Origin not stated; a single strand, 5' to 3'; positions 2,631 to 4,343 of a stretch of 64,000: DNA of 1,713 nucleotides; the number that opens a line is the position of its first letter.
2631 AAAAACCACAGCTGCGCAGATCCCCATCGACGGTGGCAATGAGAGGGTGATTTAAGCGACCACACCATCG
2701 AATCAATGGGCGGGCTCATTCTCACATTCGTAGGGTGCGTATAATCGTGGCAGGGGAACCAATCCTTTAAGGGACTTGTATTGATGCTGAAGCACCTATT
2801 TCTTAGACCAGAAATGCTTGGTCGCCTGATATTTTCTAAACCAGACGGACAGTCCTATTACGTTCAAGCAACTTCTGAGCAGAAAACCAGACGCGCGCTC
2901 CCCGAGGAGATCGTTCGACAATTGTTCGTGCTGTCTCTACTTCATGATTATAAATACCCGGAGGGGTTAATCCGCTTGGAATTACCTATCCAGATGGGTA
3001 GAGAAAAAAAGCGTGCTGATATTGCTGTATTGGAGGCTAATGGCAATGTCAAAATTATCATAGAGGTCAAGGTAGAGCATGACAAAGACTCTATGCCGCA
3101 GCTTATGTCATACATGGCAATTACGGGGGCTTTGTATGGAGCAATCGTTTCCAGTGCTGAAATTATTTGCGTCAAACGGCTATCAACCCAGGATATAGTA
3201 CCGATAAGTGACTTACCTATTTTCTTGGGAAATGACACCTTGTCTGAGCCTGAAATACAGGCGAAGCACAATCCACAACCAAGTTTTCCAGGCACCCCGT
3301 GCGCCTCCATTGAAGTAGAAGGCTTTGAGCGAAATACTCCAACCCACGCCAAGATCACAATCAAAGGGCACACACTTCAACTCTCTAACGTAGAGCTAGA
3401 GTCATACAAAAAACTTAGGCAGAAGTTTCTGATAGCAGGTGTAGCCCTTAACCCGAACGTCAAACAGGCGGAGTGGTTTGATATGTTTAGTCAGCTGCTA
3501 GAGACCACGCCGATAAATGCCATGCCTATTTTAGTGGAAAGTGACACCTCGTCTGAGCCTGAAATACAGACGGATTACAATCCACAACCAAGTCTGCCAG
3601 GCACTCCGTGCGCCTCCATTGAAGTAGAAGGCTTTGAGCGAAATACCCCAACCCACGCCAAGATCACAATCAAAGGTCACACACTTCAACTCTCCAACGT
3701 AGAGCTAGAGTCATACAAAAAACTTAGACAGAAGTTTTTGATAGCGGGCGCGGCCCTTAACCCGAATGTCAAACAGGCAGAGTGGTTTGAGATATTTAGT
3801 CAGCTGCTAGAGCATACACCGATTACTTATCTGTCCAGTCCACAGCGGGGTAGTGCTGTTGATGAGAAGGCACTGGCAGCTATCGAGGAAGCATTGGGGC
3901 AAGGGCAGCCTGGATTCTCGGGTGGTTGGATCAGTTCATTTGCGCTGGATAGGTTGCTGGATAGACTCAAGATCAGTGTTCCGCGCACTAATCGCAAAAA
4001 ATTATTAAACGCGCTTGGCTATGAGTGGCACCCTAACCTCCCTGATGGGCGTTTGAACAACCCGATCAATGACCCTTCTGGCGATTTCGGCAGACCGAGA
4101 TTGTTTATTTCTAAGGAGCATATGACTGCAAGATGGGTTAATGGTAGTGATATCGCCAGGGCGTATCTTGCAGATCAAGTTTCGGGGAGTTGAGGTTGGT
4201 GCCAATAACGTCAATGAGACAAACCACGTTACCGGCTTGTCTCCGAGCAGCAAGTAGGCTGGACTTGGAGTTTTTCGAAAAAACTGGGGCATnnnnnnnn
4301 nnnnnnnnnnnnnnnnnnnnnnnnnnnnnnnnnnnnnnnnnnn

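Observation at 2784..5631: Second AT-rich accessory island: HsdR_N/PD-(D/E)xK-like protein + HEPN-like protein + RelE/ParE-type TA pair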

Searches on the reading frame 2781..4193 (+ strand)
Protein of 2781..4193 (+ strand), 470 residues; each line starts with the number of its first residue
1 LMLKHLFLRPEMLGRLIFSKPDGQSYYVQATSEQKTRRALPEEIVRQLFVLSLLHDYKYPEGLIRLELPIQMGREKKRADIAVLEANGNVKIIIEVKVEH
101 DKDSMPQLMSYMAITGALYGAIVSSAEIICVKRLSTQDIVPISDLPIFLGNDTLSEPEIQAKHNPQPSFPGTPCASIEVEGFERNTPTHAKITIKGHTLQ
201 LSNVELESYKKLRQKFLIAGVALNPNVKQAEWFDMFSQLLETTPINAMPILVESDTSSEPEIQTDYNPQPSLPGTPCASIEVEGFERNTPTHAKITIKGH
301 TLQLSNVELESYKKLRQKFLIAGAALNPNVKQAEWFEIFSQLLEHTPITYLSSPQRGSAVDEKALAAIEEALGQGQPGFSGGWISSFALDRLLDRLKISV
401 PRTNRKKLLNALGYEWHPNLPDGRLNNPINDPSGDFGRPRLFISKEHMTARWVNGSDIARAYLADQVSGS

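Call 3: search_protein_families(library=pfam, proteins=[window:2781-4193:+], max_evalue=1)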
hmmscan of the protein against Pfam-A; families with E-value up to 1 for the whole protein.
window:2781-4193:+ (470 aa): 3 families
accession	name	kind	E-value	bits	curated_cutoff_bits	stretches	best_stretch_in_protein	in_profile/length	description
PF13588.12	HSDR_N_2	-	1.5e-21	77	25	1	41-146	1-110/110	Type I restriction enzyme R protein N terminus (HSDR_N)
PF09857.14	YjhX_toxin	-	0.0057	17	27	0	302-324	41-63/85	Putative toxin of bacterial toxin-antitoxin pair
PF23704.1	WH_GTF3C1_N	-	0.12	13.2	27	0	312-339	26-53/101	General transcription factor 3C polypeptide 1, winged-helix domain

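Call 4: search_protein_families(library=padloc, proteins=[window:2781-4193:+], max_evalue=1)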
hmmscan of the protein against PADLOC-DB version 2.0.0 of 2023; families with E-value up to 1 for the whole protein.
window:2781-4193:+ (470 aa): 2 families
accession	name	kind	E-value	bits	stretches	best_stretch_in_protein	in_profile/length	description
PDLC03034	MTase_I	-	9.5e-20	68.4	1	22-146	38-165/672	Type I methyltransferase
PDLC03030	MTase_I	-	3.6e-08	30.3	1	33-131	42-137/670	Type I methyltransferase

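Call 5: search_protein_families(library=ncbifam, proteins=[window:2781-4193:+], max_evalue=1)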
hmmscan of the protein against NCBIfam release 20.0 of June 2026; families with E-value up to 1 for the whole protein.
window:2781-4193:+ (470 aa): 2 families
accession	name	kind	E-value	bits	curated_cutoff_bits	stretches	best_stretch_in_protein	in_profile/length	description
NF010240.0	PRK13687.1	subfamily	0.0089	16.1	99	0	198-225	40-67/85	hypothetical protein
NF047738.1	antiphage_MADS2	equivalog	0.031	12.6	720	1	35-88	13-71/654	methylation-associated defense system DNA methyltransferase MAD2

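Call 7: search_protein_families(library=phrogs, proteins=[window:2781-4193:+], max_evalue=1)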
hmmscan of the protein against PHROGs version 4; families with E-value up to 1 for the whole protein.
window:2781-4193:+ (470 aa): 7 families
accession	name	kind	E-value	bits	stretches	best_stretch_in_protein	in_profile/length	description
phrog_22112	-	unknown function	0.00079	20.8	1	305-348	29-72/80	-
phrog_11084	-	unknown function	0.0066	17.8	0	195-256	65-126/170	-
phrog_21866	-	DNA, RNA and nucleotide metabolism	0.0089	16.4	1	288-357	361-424/538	primase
phrog_9283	-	unknown function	0.025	15.5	0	175-203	91-119/128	-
phrog_34750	-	unknown function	0.077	13.9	0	182-233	27-77/162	-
phrog_7387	-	transcription regulation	0.091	13.9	0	291-323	65-97/111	transcriptional regulator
phrog_12445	-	unknown function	0.14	13.3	0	323-342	26-45/64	-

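Call 8: search_solved_structures(query=window:2781-4193:+, max_evalue=1)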
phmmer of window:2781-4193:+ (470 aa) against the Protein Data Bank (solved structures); distinct sequences matched with E-value up to 1: 1.
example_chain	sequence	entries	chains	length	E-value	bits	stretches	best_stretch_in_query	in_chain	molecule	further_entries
3cmu_A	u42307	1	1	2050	0.051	15.2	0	352-401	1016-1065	Protein recA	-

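Call 12: find_homologous_proteins(query=window:2781-4193:+, max_evalue=0.001)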
Query window:2781-4193:+ (470 aa): 44 proteins with E <= 0.001 among 8000 candidates.
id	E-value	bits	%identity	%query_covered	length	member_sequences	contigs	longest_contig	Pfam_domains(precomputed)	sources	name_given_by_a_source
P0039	0.0e+0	1058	100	100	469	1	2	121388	PF13588.13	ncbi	-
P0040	4.8e-208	709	82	52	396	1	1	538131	PF13588.13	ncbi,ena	-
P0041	4.2e-177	607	75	53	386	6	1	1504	PF13588.13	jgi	-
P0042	5.6e-175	600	74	53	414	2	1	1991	PF13588.13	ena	-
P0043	1.8e-168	579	81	53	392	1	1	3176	PF13588.13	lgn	-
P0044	1.8e-129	450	84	52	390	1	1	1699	PF13588.13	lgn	-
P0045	4.0e-120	419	69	52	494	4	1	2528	PF13588.13,PF03457.20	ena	-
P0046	1.0e-119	418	77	52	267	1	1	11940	PF13588.13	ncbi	-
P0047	3.9e-110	387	44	74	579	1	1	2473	PF13588.13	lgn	-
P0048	4.1e-102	360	55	41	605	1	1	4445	PF13588.13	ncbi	-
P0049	1.2e-99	352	53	52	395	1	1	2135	PF13588.13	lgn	-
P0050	1.7e-97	345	55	52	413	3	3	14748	PF13588.13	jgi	jgi:Type I restriction enzyme R protein N terminus (HSDR_N)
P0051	2.1e-96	341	63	31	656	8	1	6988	PF13588.13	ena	-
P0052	1.5e-90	322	56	52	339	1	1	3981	PF13588.13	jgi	jgi:hypothetical protein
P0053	6.8e-85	303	50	52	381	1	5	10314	PF13588.13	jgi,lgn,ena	jgi:hypothetical protein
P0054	2.7e-80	288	64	50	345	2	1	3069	PF13588.13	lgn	-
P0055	1.1e-77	280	54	52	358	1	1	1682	PF13588.13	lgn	-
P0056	1.6e-76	276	44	55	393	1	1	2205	PF13588.13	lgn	-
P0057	1.6e-68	249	54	51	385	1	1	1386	PF13588.13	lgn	-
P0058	1.4e-64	236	52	52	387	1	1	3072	PF13588.13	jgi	jgi:hypothetical protein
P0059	2.0e-63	233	50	53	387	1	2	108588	PF13588.13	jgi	jgi:hypothetical protein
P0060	1.5e-62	230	49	51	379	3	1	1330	PF13588.13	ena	-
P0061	5.6e-58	215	47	53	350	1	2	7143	PF13588.13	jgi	jgi:hypothetical protein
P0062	1.4e-47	180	44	53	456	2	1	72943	PF13588.13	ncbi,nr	ncbi:MAG: hypothetical protein CTY19_11320 [Methylomonas sp.]|nr:MAG: hypothetical protein CTY19_113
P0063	1.1e-44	171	64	29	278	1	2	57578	PF13588.13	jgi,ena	jgi:hypothetical protein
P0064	2.3e-44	170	43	53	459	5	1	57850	PF13588.13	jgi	-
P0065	7.3e-39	152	39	50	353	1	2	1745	PF13588.13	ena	-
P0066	3.8e-30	123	44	35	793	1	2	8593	PF22763.2,PF19263.6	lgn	-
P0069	1.5e-11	62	40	26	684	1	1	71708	PF02384.23,PF07669.18,PF13588.13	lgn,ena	-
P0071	5.8e-11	60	39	26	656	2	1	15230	PF02384.23,PF07669.18,PF13588.13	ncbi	-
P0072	3.4e-10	57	39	27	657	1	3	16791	PF02384.23,PF07669.18,PF13588.13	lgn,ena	-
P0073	8.6e-10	56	38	23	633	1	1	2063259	PF02384.23,PF07669.18,PF13588.13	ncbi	-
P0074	9.8e-10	56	37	26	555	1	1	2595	PF02384.23,PF07669.18,PF13588.13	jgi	-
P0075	1.5e-9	55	42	27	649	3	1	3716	PF02384.23,PF07669.18,PF13588.13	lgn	-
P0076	8.0e-8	49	42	22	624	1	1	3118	PF02384.23,PF07669.18,PF01170.25,PF13588.13,PF20473.5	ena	-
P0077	1.7e-7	48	34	30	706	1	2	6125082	PF02384.23,PF07669.18,PF13588.13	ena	-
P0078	1.8e-7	48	42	20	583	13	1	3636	PF02384.23,PF07669.18,PF01170.25,PF13588.13,PF01555.25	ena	-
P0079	2.1e-7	48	38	24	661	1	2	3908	PF02384.23,PF07669.18,PF13588.13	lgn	-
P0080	2.2e-6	45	33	28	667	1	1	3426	PF02384.23,PF07669.18,PF13588.13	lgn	-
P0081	5.4e-6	43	33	28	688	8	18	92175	PF02384.23,PF07669.18,PF13588.13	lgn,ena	-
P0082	7.5e-5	40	31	24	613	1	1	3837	PF02384.23,PF07669.18,PF01170.25,PF13588.13,PF20473.5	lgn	-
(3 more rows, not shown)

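Call 19: find_encoding_contigs(protein=P0040, flank=8000, max_places=3)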
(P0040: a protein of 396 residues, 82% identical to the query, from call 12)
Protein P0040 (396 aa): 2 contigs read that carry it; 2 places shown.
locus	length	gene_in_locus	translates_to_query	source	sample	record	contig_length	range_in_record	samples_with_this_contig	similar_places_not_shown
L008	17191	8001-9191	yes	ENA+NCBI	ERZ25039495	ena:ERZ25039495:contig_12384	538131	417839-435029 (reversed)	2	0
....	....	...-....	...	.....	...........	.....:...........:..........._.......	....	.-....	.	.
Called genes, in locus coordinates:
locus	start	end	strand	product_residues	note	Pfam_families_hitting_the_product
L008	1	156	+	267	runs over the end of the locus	-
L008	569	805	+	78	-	-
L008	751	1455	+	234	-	-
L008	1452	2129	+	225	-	-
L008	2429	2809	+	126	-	-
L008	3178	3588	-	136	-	-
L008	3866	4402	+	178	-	-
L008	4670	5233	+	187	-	-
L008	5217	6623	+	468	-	-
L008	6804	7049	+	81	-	-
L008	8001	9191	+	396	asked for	PF13588:HSDR_N_2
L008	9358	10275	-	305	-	PF07719:TPR_2 (faint), PF13374:TPR_10 (faint), PF00515:TPR_1 (faint), PF13424:TPR_12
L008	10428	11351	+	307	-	PF01063:Aminotran_4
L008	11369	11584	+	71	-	PF10276:zf-CHCC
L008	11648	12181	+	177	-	PF03625:DUF302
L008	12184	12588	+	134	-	PF13474:SnoaL_3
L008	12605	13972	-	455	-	PF04055:Radical_SAM, PF06969:HemN_C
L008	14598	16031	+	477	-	PF02321:OEP (faint)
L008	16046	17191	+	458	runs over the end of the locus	PF07732:Cu-oxidase_3, PF07731:Cu-oxidase_2, PF00394:Cu-oxidase (weak)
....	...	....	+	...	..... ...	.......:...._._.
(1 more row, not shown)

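Call 34: find_encoding_contigs(protein=P0066, flank=8000, max_places=2)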
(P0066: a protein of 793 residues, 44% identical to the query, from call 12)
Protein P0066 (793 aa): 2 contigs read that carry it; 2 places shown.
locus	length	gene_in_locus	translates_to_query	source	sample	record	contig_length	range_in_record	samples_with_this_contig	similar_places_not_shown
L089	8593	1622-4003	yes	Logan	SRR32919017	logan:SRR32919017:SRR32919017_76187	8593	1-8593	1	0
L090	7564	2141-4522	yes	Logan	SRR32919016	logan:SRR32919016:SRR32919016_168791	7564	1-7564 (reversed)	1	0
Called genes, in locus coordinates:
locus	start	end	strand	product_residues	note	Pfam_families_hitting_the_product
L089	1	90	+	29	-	?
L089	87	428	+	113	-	PF10686:YAcAr (weak)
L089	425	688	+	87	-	-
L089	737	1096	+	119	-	-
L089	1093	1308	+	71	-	-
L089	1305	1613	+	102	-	PF00440:TetR_N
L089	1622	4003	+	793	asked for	PF22763:NrS1-1_pol-like_HBD, PF19263:DUF5906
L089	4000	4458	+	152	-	PF05869:Dam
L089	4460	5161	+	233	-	-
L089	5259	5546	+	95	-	-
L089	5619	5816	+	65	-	-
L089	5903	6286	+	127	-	-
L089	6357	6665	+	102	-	-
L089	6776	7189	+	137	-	PF24240:DUF7448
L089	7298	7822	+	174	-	-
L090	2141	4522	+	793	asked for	PF22763:NrS1-1_pol-like_HBD, PF19263:DUF5906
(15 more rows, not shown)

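Call 35: find_encoding_contigs(protein=P0059, flank=8000, max_places=2)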
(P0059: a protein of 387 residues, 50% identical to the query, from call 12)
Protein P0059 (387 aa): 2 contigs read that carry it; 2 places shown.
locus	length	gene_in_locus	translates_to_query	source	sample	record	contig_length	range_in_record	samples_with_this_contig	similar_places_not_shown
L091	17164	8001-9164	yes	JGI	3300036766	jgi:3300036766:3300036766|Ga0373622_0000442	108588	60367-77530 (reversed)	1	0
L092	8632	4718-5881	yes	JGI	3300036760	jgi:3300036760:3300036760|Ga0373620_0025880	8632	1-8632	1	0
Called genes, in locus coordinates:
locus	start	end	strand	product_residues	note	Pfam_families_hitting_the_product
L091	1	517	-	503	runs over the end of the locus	PF13936:HTH_38 (faint), PF01966:HD, PF13487:HD_5, PF00196:GerE, PF13384:HTH_23 (faint)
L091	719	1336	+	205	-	-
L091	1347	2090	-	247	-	PF01625:PMSR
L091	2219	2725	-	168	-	-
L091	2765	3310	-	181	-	PF00578:AhpC-TSA, PF08534:Redoxin, PF00085:Thioredoxin, PF13098:Thioredoxin_2 (weak), PF13905:Thioredoxin_8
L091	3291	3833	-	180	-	-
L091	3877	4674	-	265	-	PF00106:adh_short, PF13561:adh_short_C2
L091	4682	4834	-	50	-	-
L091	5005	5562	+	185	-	PF03358:FMN_red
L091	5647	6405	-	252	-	PF02627:CMD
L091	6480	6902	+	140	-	-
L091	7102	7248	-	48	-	-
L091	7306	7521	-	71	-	-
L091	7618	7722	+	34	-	-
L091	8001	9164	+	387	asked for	PF13588:HSDR_N_2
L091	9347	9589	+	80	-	-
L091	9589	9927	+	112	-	PF02452:PemK_toxin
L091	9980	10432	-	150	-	PF08808:RES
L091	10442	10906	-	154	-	PF20432:Xre-like-HTH, PF09722:Xre_MbcA_ParS_C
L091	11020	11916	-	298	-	PF00892:EamA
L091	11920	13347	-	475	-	PF01565:FAD_binding_4, PF02913:FAD-oxidase_C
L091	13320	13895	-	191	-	PF28549:NDPSase_N, PF00293:NUDIX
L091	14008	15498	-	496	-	PF00361:Proton_antipo_M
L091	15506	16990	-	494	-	PF00361:Proton_antipo_M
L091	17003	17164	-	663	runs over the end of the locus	PF00662:Proton_antipo_N, PF00361:Proton_antipo_M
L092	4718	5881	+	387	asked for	PF13588:HSDR_N_2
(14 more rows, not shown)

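Call 39: predict_structure(alignment_id=A2)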
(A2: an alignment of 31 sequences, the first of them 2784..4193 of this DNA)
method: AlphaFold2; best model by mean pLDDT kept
length: 469 residues; sequences in the alignment: 31
mean_pLDDT: 84.7   pTM: 0.41
mean pLDDT of the five models: 84.7, 84.4, 84.3, 84.2, 83.1
residues with pLDDT >= 90: 308; 70-90: 82; 50-70: 22; < 50: 57
segments of 3 or more residues with pLDDT < 50: 152-173, 247-249, 251-276, 350-354
pLDDT, mean of each block of 10 residues (from residue 1): 64 92 95 94 93 93 95 90 93 92 94 95 89 90 83 42 37 73 92 96 93 94 92 94 68 41 38 53 86 93 88 92 91 88 75 63 96 96 98 96 93 97 95 95 96 97 80
secondary structure, 60 per line:
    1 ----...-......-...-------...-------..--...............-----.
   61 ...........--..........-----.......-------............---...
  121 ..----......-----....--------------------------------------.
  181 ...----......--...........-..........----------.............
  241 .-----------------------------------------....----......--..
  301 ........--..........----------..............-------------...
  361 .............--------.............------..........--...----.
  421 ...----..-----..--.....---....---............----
elements in order: H9-14 E16-18 E26-28 H40-54 E63-71 E74-83 E89-95 H103-114 E118-122 E127-132 E138-141 E180-183 E188-193 E196-201 H202-206 H208-217 H228-241 E283-286 E291-296 E299-304 H305-308 H311-320 H331-344 H358-373 E382-384 H385-394 H401-410 E413-415 E439-443 H447-450 H454-465

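Call 60: find_encoding_contigs(protein=P0064, flank=6000, max_places=1)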
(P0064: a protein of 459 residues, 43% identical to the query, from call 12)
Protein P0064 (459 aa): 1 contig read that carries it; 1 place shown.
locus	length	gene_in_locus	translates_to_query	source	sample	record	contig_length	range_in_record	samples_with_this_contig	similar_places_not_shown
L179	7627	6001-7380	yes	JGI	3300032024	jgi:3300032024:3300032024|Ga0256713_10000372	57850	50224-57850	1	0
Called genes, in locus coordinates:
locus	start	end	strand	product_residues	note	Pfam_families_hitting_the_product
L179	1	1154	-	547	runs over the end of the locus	PF16697:Yop-YscD_cpl (faint), PF00498:FHA, PF20232:T6SS_FHA_C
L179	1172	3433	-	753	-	PF08238:Sel1, PF00656:Peptidase_C14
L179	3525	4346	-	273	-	-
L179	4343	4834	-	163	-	PF12790:T6SS-SciN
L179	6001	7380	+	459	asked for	PF13588:HSDR_N_2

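Call 61: find_encoding_contigs(protein=P0050, flank=6000, max_places=2)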
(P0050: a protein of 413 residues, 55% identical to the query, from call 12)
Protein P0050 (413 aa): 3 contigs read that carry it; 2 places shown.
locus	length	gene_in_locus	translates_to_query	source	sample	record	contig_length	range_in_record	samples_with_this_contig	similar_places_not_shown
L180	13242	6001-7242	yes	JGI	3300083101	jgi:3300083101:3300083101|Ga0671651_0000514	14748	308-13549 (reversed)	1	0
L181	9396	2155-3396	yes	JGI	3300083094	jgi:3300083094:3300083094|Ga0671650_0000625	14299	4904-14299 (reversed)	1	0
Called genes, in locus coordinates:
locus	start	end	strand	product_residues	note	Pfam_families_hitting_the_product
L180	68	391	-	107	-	PF12797:Fer4_2 (faint), PF13237:Fer4_10 (weak), PF14697:Fer4_21 (faint), PF12838:Fer4_7, PF13187:Fer4_9 (weak), PF00037:Fer4 (weak), PF12837:Fer4_6 (weak), PF11953:DUF3470, +2 more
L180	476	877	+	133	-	PF00085:Thioredoxin, PF13098:Thioredoxin_2 (weak), PF13905:Thioredoxin_8 (faint)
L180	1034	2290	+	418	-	PF07498:Rho_N, PF07497:Rho_RNA_bind, PF00006:ATP-synt_ab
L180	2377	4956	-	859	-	PF02861:Clp_N, PF23569:NBD_SMAX1, PF00004:AAA, PF17871:AAA_lid_9, PF00004:AAA, PF07724:AAA_2, PF07728:AAA_5, PF10431:ClpB_D2-small, +7 more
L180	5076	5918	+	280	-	PF02749:QRPTase_N, PF01729:QRPTase_C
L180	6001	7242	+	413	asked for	PF13588:HSDR_N_2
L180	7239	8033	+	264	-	PF11185:DUF2971 (weak)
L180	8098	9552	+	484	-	PF01565:FAD_binding_4, PF02913:FAD-oxidase_C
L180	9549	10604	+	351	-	PF01565:FAD_binding_4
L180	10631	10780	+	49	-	-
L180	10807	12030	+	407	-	PF13187:Fer4_9 (faint), PF00037:Fer4 (faint), PF12838:Fer4_7, PF13183:Fer4_8, PF13237:Fer4_10 (weak), PF13484:Fer4_16, PF13534:Fer4_17, PF02754:CCG, +1 more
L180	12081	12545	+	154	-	-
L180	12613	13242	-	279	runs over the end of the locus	PF03547:Mem_trans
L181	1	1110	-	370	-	?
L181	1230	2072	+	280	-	PF02749:QRPTase_N, PF01729:QRPTase_C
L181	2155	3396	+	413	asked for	PF13588:HSDR_N_2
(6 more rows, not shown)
